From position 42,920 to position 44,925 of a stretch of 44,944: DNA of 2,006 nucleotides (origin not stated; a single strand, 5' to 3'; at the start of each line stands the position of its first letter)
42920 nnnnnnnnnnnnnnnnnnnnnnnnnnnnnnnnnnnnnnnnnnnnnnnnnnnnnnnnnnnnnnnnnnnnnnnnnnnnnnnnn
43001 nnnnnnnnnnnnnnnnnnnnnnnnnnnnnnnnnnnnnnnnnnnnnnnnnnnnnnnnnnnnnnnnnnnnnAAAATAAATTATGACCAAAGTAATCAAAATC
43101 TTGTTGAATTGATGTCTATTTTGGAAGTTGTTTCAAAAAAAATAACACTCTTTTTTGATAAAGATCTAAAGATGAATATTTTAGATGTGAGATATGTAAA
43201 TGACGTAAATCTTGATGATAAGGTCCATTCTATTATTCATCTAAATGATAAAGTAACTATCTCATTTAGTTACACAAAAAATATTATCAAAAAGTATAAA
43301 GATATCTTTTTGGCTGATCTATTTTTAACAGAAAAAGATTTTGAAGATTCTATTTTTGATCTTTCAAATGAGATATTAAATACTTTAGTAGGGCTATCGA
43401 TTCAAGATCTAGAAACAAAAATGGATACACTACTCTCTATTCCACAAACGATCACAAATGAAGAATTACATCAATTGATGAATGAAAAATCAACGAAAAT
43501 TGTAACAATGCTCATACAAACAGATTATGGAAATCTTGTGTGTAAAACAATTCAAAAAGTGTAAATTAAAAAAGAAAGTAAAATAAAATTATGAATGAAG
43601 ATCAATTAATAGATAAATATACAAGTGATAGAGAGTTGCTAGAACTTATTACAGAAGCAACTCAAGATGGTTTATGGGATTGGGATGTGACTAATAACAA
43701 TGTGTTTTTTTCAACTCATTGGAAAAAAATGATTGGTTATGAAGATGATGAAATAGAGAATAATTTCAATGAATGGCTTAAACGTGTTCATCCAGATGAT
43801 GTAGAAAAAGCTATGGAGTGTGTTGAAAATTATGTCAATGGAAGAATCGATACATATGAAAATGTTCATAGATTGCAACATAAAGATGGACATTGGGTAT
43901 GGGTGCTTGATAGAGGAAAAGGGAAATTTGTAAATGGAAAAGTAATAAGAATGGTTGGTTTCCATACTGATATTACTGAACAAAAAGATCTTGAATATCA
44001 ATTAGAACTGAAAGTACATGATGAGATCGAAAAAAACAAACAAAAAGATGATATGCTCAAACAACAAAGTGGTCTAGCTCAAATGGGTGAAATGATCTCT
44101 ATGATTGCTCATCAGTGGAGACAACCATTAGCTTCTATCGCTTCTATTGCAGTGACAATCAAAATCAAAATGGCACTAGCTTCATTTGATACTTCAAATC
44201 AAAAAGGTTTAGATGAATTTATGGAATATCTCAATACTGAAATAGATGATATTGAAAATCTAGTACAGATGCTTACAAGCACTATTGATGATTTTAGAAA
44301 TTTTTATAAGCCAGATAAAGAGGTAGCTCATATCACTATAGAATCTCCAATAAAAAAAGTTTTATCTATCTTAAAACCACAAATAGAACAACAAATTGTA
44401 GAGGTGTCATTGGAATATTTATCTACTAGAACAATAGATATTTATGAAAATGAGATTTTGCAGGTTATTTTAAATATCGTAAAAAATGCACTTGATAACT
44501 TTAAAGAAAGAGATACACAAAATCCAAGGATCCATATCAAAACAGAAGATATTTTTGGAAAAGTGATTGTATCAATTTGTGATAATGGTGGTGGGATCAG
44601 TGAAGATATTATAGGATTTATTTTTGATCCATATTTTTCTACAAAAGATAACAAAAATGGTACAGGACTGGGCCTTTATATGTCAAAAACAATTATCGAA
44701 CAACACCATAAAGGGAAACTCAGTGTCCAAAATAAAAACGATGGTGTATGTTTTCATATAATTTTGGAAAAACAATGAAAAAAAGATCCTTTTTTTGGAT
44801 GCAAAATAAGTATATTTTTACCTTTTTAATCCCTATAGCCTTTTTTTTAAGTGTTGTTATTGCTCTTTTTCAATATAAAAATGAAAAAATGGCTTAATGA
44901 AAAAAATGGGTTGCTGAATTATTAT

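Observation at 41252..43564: CheA-class kinase with an Aer-type PAS sensor and a CheX-like phosphatase domain in place of the CheW-like P5 domain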

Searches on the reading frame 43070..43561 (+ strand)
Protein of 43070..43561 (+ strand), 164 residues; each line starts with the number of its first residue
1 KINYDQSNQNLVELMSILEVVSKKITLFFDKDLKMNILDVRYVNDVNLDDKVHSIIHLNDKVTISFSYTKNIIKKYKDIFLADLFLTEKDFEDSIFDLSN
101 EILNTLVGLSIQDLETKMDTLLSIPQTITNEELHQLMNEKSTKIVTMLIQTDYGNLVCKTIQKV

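Call 5: search_protein_families(library=pfam, proteins=[window:43070-43561:+], max_evalue=1)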
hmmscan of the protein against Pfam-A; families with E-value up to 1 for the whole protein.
window:43070-43561:+ (164 aa): 3 families
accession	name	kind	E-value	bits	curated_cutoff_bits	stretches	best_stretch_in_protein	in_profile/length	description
PF13690.11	CheX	-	3e-06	27.6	27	1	63-144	14-88/94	Chemotaxis phosphatase CheX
PF11934.14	DUF3452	-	0.00029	20.9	26.3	1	6-89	3-75/135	Domain of unknown function (DUF3452)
PF23974.1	DUF7300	-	0.0079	16.3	27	1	52-70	30-48/65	Domain of unknown function (DUF7300)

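Call 6: search_protein_families(library=ncbifam, proteins=[window:43070-43561:+], max_evalue=1)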
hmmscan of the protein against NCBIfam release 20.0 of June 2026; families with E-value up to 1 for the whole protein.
window:43070-43561:+ (164 aa): 1 family
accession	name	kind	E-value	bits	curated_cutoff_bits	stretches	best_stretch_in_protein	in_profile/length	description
NF009293.0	PRK12651.1-4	equivalog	0.08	13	195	1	52-107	115-170/173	Na+/H+ antiporter subunit E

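Call 22: search_solved_structures(query=A3, max_evalue=10, show_alignments=3)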
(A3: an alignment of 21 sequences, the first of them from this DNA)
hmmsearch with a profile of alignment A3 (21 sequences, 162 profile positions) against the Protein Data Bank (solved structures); distinct sequences matched with E-value up to 10: 7.
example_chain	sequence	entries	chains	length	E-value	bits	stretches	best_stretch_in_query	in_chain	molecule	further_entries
3hm4_A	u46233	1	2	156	0.0013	21.8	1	39-156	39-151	Chemotaxis protein CheX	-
3hzh_B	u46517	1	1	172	0.0069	19.4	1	37-135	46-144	Chemotaxis operon protein (CheX)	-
3iic_A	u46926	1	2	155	0.078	16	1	57-143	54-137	CheC domain protein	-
3h2d_A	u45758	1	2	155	0.088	15.8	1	56-144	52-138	CheC-like superfamily protein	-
3h4y_A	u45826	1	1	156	0.097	15.7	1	39-155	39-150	putative chemotaxis protein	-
9iz5_A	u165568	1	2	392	0.43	13.6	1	9-52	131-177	L-alanine/L-glutamate racemase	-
1wx0_A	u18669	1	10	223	2.4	11.2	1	56-131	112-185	transaldolase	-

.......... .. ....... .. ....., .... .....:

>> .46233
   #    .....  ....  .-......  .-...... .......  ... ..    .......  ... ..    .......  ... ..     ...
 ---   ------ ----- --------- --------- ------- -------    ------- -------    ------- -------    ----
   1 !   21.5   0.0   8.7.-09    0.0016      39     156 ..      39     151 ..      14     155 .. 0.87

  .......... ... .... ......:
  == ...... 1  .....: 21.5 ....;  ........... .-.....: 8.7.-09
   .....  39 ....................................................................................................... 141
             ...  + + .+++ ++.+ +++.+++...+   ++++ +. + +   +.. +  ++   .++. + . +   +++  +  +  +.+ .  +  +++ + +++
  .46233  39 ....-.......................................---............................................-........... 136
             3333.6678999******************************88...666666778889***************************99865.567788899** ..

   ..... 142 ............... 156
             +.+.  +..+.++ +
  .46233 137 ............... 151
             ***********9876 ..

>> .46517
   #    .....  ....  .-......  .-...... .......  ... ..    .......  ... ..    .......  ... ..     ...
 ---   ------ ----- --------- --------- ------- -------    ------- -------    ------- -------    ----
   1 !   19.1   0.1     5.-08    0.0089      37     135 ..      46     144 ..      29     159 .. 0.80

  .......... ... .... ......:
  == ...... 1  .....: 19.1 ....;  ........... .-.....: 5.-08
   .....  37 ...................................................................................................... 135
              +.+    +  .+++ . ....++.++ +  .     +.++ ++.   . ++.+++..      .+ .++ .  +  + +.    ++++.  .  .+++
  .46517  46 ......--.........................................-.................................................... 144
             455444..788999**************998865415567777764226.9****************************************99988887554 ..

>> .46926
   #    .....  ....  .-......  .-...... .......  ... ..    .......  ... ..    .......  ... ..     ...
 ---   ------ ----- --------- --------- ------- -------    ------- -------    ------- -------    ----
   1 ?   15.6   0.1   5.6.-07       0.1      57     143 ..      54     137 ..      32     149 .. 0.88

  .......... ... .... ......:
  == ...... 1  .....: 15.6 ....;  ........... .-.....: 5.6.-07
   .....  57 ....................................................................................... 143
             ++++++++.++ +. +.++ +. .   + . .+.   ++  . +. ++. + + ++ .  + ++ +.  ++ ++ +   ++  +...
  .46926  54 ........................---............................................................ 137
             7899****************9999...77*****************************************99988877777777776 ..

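Call 27: find_homologous_proteins(query=A3, max_evalue=0.001)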
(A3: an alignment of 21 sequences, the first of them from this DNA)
Query A3 (21 sequences) (159 aa, profile of the alignment): 4 proteins with E <= 0.001 among 3268 candidates.
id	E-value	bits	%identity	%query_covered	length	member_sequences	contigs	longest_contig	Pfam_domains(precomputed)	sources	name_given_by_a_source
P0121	3.0e-53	198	62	99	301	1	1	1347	PF02518.32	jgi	jgi:hypothetical protein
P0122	5.0e-53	197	63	99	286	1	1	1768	PF02518.32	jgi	jgi:hypothetical protein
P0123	3.0e-39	152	67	81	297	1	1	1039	PF02518.32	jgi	jgi:hypothetical protein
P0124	2.3e-20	91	29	89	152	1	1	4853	PF13690.12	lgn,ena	-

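Call 29: predict_structure(alignment_id=A3)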
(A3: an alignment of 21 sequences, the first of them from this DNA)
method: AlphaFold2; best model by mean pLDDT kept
length: 159 residues; sequences in the alignment: 21
mean_pLDDT: 92.9   pTM: 0.87
mean pLDDT of the five models: 92.9, 91.7, 91.6, 90.5, 90.4
residues with pLDDT >= 90: 127; 70-90: 28; 50-70: 4; < 50: 0
segments of 3 or more residues with pLDDT < 50: none
pLDDT, mean of each block of 10 residues (from residue 1): 78 96 97 95 95 95 97 91 92 96 92 87 95 89 97 93
secondary structure, 60 per line:
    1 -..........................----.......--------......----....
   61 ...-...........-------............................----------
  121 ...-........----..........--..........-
elements in order: H2-27 E32-38 E47-52 E57-63 H65-75 H83-110 E121-123 H125-132 E137-146 E149-158

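Call 32: find_encoding_contigs(protein=P0124, flank=5000, max_places=4)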
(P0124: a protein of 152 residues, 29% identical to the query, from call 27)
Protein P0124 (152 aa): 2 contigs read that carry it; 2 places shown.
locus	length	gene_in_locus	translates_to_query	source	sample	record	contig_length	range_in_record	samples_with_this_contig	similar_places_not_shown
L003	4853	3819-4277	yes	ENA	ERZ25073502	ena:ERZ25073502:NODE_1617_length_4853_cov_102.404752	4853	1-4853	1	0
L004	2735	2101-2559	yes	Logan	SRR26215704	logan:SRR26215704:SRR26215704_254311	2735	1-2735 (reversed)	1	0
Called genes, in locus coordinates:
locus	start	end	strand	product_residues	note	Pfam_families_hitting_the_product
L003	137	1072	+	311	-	PF00698:Acyl_transf_1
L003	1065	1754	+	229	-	PF01048:PNP_UDP_1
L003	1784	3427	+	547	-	PF02518:HATPase_c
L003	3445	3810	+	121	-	PF00072:Response_reg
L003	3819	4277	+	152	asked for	PF13690:CheX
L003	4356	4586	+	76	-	-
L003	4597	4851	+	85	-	?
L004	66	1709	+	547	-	PF02518:HATPase_c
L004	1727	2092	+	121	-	PF00072:Response_reg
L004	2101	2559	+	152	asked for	PF13690:CheX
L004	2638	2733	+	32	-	?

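Call 33: fold_search(model_id=the predicted structure, library=pdb)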
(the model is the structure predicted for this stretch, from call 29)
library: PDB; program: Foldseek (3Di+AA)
matches with E <= 10: 888; with E <= 0.001: 30
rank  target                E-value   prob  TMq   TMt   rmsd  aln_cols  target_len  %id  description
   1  3hm4_B                2.7e-07  1.00  0.64  0.67   4.2       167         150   12  CRYSTAL STRUCTURE OF A CHEMOTAXIS PROTEIN CHEX (DDE_0281) FROM DESULFOVIBRIO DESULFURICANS SUBSP. AT 1.30 A RESOLUTION (released 2009-06-23)
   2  3h2d_B                6.6e-07  1.00  0.63  0.65   4.1       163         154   13  Crystal structure of a chemotactic chec-like protein (so_3915) from shewanella oneidensis mr-1 at 1.86 A resolution (released 2009-04-28)
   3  6vpw_A                7.1e-07  1.00  0.67  0.70   4.1       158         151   14  1.90 Angstrom Resolution Crystal Structure Chemotaxis protein CheX from Vibrio vulnificus (released 2021-02-10)
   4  3iic_A                8.0e-07  1.00  0.60  0.62   4.4       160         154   12  Crystal structure of CheC-like superfamily protein (YP_001095400.1) from Shewanella SP. PV-4 at 2.13 A resolution (released 2009-08-18)
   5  3hzh_B                1.6e-06  1.00  0.64  0.66   4.2       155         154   13  Crystal structure of the CheX-CheY-BeF3-Mg+2 complex from Borrelia burgdorferi (released 2010-02-16)
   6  3h2d_A                2.0e-06  1.00  0.61  0.63   4.5       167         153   16  Crystal structure of a chemotactic chec-like protein (so_3915) from shewanella oneidensis mr-1 at 1.86 A resolution (released 2009-04-28)
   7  6vpw_B                2.3e-06  1.00  0.68  0.71   3.5       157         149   11  1.90 Angstrom Resolution Crystal Structure Chemotaxis protein CheX from Vibrio vulnificus (released 2021-02-10)
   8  1xko_A                2.7e-06  1.00  0.55  0.58   5.7       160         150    9  Structure of Thermotoga maritima CheX (released 2004-12-07)
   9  3h4y                  2.7e-06  1.00  0.55  0.57   4.9       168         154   14  Crystal structure of putative chemotaxis protein (YP_009526.1) from DESULFOVIBRIO VULGARIS HILDENBOROUGH at 1.55 A resol (released 2009-05-05)
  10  3hm4_A                3.3e-06  1.00  0.60  0.62   4.5       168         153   14  CRYSTAL STRUCTURE OF A CHEMOTAXIS PROTEIN CHEX (DDE_0281) FROM DESULFOVIBRIO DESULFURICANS SUBSP. AT 1.30 A RESOLUTION (released 2009-06-23)
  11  3qta_B                7.7e-06  1.00  0.49  0.42   6.4       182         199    8  Crystal structure of a CheC-like protein (rrnAC0528) from Haloarcula marismortui ATCC 43049 at 2.00 A resolution (released 2011-04-06)
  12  1squ_B                1.2e-05  1.00  0.64  0.66   4.9       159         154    9  Structural Genomics, Crystal structure of the CheX protein from Thermotoga maritima (released 2004-05-04)
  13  1xko_B                1.8e-05  1.00  0.55  0.55   5.6       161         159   10  Structure of Thermotoga maritima CheX (released 2004-12-07)
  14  1squ_A                2.8e-05  1.00  0.61  0.64   4.9       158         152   10  Structural Genomics, Crystal structure of the CheX protein from Thermotoga maritima (released 2004-05-04)
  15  5x0z_E                4.1e-05  1.00  0.47  0.43   6.7       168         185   10  Crystal structure of FliM-SpeE complex from H. pylori (released 2017-09-13)
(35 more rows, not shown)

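Call 35: search_protein_families(library=pfam, proteins=[L003:1784-3424:+, L003:3445-3807:+, P0124], max_evalue=0.01)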
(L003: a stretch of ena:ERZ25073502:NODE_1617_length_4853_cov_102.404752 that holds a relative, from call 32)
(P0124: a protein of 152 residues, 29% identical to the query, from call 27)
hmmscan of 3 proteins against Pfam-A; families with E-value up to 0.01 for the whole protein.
L003:1784-3424:+ (547 aa): 2 families
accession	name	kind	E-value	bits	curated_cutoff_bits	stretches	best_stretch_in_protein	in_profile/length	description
PF02518.31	HATPase_c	-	2.1e-12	47.9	26.4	1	408-546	5-110/111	Histidine kinase-, DNA gyrase B-, and HSP90-like ATPase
PF01627.28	Hpt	-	0.0027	18.3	24.6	1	234-278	22-64/84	Hpt domain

L003:3445-3807:+ (121 aa): 1 family
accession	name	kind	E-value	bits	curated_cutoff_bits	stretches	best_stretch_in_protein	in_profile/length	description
PF00072.30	Response_reg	-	8.3e-32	110.1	30.2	1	4-114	1-110/111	Response regulator receiver domain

P0124 (152 aa): 1 family
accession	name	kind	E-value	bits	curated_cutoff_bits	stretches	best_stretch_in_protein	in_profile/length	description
PF13690.11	CheX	-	4.9e-08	33.4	27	1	44-128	1-79/94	Chemotaxis phosphatase CheX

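Call 47: search_protein_representatives(alignment_id=A3)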
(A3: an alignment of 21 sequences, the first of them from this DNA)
Query: 21 sequences, 162 profile positions. Proteins with E-value up to 0.001 (for the whole library): 485; up to 1e-10: 154; up to 1e-30: 4. The best 150 are listed.
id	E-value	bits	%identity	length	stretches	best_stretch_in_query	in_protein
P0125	1.5e-37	145.2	-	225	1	4-161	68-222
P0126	4.2e-35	137.2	-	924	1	6-161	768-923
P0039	2.9e-34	134.5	-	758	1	5-160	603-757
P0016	6.5e-34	133.3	-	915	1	2-161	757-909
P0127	2.5e-30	121.7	-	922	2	4-159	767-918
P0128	3.2e-30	121.3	-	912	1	5-160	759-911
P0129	1.0e-28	116.4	-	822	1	5-160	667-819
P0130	1.4e-28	116.0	-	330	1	5-160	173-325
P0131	2.4e-27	112.0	-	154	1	15-161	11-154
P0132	3.5e-27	111.4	-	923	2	4-161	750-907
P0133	5.7e-27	110.8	-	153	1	11-159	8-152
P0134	8.0e-27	110.3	-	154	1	8-159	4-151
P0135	1.2e-26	109.7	-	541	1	9-160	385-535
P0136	1.4e-26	109.5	-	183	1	8-160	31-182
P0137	6.7e-26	107.3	-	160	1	11-161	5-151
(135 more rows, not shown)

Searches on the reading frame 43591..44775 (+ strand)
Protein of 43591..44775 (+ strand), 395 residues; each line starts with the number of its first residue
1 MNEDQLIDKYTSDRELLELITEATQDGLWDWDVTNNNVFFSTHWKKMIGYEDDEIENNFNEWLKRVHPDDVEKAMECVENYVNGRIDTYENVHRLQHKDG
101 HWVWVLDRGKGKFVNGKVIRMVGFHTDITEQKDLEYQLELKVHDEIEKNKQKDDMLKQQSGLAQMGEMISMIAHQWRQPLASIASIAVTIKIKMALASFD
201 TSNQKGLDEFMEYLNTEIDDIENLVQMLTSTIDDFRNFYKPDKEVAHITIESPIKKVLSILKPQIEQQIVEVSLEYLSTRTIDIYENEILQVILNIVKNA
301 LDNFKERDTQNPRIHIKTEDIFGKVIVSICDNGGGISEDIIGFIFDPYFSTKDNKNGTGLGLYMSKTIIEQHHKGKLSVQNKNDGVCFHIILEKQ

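Call 5: search_protein_families(library=pfam, proteins=[window:43591-44775:+], max_evalue=1)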
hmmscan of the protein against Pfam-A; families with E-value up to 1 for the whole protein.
window:43591-44775:+ (395 aa): 7 families
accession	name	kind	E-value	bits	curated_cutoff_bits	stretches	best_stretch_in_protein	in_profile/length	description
PF08447.18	PAS_3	-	1e-21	77.4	25.6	1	38-125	2-89/89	PAS fold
PF02518.31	HATPase_c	-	3e-19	69.9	26.4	1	286-393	3-108/111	Histidine kinase-, DNA gyrase B-, and HSP90-like ATPase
PF14501.12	HATPase_c_5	-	3.6e-06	27.3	22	1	286-392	3-101/102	GHKL domain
PF13188.13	PAS_8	-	9.5e-05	22.6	21.8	1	15-73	1-56/65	PAS domain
PF00512.31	HisKA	-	0.00091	19.7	26.9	1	165-228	2-57/66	His Kinase A (phospho-acceptor) domain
PF13426.13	PAS_9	-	0.0066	17.1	27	1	38-130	14-103/103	PAS domain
PF13738.12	Pyr_redox_3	-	0.02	14.6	30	1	50-133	194-276/305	Pyridine nucleotide-disulphide oxidoreductase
